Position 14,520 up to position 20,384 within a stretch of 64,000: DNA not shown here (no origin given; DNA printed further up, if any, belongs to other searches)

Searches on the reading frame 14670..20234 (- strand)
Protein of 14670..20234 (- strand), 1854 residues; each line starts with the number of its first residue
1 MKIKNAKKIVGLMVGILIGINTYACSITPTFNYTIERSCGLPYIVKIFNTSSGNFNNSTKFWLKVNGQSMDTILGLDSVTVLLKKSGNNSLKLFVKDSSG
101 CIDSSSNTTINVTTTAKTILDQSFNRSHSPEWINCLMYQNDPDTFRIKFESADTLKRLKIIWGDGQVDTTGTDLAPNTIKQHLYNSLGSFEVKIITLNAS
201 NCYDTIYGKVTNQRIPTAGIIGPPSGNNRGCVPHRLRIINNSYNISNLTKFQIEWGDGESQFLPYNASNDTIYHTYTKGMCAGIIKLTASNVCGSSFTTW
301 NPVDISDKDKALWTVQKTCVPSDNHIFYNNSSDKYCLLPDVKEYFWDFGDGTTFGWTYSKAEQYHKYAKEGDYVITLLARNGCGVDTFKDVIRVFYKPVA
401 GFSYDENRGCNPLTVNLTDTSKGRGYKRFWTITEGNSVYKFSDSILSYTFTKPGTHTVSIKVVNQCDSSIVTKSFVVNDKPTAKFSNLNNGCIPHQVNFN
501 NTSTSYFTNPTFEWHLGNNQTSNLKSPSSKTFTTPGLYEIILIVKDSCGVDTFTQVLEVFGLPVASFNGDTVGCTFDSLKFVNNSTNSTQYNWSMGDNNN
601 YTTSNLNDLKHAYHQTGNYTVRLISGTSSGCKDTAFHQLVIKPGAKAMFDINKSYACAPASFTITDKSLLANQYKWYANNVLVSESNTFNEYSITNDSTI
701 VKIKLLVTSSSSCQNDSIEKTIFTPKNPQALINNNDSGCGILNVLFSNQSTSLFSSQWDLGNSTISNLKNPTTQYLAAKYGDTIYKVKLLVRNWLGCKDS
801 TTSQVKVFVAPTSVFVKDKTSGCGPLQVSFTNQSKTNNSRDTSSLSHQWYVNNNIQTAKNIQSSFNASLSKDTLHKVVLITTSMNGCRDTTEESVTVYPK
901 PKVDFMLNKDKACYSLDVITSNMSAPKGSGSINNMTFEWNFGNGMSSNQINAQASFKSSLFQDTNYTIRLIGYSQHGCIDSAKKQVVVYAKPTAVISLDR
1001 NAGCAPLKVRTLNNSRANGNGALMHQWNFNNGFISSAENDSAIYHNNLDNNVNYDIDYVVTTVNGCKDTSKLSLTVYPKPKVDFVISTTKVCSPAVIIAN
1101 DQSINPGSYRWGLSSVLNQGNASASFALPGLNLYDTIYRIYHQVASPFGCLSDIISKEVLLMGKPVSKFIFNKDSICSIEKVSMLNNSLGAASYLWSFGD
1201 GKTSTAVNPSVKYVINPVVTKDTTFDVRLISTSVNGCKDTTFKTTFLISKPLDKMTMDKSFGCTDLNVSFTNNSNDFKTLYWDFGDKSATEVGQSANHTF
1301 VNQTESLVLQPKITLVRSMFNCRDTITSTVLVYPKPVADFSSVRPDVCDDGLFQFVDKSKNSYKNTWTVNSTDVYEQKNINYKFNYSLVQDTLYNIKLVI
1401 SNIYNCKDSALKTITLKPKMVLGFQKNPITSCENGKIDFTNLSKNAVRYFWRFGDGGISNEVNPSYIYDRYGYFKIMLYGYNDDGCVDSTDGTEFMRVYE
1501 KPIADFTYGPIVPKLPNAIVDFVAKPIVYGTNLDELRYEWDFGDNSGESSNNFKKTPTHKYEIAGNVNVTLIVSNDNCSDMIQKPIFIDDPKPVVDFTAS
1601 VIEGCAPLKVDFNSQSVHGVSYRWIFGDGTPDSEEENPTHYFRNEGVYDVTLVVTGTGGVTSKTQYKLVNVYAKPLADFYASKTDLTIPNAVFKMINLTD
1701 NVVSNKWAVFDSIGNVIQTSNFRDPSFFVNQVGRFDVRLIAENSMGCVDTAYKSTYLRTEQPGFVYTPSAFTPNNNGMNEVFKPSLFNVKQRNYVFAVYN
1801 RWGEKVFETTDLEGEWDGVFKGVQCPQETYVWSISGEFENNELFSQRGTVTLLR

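Call 13: search_protein_families(library=pfam, proteins=[window:14670-20234:-], max_evalue=0.001)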
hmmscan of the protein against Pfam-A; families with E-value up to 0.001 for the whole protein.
window:14670-20234:- (1854 aa): 3 families
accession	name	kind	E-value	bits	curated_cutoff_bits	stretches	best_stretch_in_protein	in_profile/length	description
PF18911.6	PKD_4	-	1.2e-85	282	27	6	1592-1666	3-80/85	PKD domain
PF00801.26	PKD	-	6e-54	180.4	23.5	5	1608-1662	15-73/80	PKD domain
PF13585.12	CHU_C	-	6.1e-12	45.9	27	1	1768-1842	4-76/86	CHU_C Type IX secretion signal domain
